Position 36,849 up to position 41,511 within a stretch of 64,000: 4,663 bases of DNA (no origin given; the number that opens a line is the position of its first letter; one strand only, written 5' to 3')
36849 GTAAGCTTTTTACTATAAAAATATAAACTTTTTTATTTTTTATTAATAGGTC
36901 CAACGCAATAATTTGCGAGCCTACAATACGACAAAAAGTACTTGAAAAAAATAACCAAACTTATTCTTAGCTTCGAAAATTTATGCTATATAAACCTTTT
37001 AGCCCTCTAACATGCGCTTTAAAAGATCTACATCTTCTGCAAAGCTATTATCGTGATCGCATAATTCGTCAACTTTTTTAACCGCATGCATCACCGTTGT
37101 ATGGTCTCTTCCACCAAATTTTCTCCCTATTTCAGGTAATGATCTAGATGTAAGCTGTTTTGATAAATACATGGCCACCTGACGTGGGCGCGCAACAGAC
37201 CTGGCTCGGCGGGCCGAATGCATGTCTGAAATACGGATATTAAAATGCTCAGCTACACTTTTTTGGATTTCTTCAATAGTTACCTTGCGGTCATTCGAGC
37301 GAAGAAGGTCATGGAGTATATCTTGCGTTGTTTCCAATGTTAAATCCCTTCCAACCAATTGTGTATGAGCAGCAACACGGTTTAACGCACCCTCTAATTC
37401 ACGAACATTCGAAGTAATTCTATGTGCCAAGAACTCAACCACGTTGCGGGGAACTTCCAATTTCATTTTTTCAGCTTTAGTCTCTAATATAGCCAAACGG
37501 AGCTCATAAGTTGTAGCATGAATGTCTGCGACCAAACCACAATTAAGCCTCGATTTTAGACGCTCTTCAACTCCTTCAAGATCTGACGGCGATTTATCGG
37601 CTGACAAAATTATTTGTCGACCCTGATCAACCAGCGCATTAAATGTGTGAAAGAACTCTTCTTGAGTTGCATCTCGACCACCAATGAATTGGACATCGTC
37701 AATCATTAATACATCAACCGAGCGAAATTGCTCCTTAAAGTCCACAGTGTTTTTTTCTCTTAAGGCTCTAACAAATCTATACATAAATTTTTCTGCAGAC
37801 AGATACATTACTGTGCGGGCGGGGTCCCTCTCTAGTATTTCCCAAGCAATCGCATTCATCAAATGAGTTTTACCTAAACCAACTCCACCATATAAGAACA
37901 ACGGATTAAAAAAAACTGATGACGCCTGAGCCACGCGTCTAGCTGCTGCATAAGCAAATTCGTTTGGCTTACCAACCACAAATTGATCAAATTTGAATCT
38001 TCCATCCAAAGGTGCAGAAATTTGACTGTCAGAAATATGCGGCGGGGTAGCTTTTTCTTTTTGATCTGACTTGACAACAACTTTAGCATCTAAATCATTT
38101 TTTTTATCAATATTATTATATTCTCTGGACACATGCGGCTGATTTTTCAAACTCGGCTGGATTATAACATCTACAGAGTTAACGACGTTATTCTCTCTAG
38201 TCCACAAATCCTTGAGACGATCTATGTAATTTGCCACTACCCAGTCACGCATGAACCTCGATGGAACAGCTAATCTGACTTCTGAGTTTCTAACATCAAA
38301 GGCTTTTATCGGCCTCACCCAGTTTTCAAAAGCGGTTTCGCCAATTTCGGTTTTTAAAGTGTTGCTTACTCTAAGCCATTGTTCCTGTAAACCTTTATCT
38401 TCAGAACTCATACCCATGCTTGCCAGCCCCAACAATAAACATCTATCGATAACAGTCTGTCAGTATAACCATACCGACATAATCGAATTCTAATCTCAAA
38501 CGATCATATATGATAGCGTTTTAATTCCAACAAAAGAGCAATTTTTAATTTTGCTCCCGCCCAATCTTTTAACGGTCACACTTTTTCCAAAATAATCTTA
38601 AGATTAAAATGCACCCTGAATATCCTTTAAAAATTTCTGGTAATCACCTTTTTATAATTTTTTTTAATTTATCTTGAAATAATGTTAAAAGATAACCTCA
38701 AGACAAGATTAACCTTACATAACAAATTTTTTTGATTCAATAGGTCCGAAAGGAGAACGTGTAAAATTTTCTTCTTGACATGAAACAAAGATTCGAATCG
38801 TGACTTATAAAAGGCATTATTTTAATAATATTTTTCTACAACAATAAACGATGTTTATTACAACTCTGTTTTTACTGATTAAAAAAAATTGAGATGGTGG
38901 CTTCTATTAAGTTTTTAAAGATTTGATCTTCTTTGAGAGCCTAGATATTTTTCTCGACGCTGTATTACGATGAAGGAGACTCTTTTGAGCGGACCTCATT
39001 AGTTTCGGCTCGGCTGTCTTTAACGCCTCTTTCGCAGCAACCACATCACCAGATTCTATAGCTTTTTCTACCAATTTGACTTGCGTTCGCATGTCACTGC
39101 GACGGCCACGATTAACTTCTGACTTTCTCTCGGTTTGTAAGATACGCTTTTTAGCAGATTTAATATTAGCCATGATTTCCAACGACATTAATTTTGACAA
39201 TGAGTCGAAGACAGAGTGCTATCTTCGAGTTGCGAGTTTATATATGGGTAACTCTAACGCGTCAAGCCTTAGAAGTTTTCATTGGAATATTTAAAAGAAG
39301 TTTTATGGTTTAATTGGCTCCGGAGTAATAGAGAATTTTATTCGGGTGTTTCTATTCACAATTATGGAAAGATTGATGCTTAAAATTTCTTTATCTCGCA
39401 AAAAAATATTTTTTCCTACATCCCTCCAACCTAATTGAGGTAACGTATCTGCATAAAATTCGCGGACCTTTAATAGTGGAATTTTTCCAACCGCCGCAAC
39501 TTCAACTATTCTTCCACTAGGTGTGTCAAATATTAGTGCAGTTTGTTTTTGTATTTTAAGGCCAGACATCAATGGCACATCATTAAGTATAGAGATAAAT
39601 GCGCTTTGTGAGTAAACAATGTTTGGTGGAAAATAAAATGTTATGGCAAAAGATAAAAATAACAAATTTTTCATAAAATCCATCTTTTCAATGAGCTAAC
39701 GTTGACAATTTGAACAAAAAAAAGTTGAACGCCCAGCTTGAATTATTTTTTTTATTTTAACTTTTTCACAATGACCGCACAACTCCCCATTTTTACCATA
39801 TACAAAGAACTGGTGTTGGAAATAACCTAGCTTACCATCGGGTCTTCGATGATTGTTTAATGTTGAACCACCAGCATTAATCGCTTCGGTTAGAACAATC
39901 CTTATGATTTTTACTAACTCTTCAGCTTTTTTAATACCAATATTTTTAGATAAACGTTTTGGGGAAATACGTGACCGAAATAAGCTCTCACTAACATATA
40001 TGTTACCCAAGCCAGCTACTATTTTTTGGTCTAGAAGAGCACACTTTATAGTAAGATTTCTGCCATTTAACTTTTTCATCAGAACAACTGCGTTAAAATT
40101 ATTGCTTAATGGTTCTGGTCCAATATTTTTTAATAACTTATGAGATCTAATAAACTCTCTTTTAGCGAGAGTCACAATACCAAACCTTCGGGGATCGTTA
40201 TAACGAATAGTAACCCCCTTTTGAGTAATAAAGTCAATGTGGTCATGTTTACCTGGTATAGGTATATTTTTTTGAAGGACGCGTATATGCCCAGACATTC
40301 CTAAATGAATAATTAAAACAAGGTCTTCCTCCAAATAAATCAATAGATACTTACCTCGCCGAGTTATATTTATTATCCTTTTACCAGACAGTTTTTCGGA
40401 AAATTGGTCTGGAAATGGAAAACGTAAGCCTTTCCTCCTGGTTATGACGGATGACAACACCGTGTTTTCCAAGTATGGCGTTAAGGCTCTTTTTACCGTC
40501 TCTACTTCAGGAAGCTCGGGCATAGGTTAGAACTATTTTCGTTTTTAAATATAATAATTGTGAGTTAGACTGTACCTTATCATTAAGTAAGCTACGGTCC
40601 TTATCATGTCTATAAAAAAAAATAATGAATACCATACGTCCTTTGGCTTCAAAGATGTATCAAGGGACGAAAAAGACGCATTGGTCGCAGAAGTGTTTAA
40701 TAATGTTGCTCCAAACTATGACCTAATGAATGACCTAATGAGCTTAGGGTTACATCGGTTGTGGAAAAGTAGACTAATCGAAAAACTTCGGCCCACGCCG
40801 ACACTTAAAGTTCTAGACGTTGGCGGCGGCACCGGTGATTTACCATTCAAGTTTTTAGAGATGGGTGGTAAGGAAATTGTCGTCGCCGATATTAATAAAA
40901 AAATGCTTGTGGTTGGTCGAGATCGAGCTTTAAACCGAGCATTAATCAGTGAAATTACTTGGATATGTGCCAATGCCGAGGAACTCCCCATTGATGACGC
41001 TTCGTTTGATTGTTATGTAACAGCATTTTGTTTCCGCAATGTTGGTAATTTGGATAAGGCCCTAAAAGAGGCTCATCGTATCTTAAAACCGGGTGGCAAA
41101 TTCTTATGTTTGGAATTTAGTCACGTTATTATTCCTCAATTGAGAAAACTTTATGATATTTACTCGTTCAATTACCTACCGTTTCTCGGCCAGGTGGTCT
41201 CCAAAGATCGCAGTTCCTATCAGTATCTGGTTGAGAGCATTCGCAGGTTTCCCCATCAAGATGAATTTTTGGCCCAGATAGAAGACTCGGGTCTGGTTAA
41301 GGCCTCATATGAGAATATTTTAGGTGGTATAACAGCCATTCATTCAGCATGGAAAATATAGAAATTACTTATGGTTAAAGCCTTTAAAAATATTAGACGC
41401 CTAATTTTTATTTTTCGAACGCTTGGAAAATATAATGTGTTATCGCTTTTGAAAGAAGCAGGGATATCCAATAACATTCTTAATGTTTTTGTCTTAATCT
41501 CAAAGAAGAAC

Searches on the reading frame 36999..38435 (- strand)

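Call 44: search_protein_families(library=pfam, proteins=[window:36999-38435:-], max_evalue=0.00001)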
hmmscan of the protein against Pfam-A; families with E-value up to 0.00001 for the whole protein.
window:36999-38435:- (478 aa): 5 families
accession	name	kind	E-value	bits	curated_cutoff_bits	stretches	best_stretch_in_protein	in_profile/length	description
PF00308.24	Bac_DnaA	-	5.4e-66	222.2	23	1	143-303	1-161/162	Bacterial DnaA ATPAse domain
PF08299.17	Bac_DnaA_C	-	2e-33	114.7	31.5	1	387-455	1-69/69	Bacterial dnaA protein helix-turn-helix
PF11638.13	DnaA_N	-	6.2e-20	71.1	24.6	1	17-79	1-64/65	DnaA N-terminal domain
PF01695.23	IstB_IS21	-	7e-07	29.4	24.1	1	179-281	95-194/238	IstB-like ATP binding protein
PF00004.35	AAA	-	7.5e-06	26.9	21.2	0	180-268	2-91/131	ATPase family associated with various cellular activities (AAA)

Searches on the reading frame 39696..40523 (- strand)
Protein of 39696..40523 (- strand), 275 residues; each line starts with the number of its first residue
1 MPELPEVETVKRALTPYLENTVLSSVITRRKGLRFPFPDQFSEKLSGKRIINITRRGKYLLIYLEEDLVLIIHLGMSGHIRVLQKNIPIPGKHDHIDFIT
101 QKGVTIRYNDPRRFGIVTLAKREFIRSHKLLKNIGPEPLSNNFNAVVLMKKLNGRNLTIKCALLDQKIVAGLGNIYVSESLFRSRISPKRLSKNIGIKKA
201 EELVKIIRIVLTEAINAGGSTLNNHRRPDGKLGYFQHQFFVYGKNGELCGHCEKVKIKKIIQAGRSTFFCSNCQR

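Call 44: search_protein_families(library=pfam, proteins=[window:39696-40523:-], max_evalue=0.00001)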
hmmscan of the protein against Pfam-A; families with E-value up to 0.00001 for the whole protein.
window:39696-40523:- (275 aa): 3 families
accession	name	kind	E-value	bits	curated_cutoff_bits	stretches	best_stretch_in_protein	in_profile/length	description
PF01149.29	Fapy_DNA_glyco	-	1e-34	120.1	25.5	1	1-116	1-116/117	Formamidopyrimidine-DNA glycosylase N-terminal domain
PF06831.19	H2TH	-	1.5e-26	92.6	34.7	1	134-223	1-90/93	Formamidopyrimidine-DNA glycosylase H2TH domain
PF06827.20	zf-FPG_IleRS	-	9.1e-06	25.8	21.3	0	246-274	1-28/30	Zinc finger found in FPG and IleRS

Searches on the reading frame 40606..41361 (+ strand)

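Call 44: search_protein_families(library=pfam, proteins=[window:40606-41361:+], max_evalue=0.00001)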
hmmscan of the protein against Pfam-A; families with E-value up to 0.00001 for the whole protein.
window:40606-41361:+ (251 aa): 6 families
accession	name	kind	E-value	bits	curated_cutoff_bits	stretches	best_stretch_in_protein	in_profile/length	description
PF01209.24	Ubie_methyltran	-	1.4e-78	263.9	20.1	1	22-250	4-233/233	ubiE/COQ5 methyltransferase family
PF08241.18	Methyltransf_11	-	9.1e-21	74.7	21.2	1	70-168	1-95/95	Methyltransferase domain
PF13649.12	Methyltransf_25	-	6.2e-20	72.1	27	1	69-164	1-97/97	Methyltransferase domain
PF13847.12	Methyltransf_31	-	3.5e-14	53.1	27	1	66-172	4-113/145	Methyltransferase domain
PF08242.18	Methyltransf_12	-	1.3e-12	48.7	30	1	70-166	1-98/98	Methyltransferase domain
PF13489.12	Methyltransf_23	-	7.7e-08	32.7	27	1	56-172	11-120/164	Methyltransferase domain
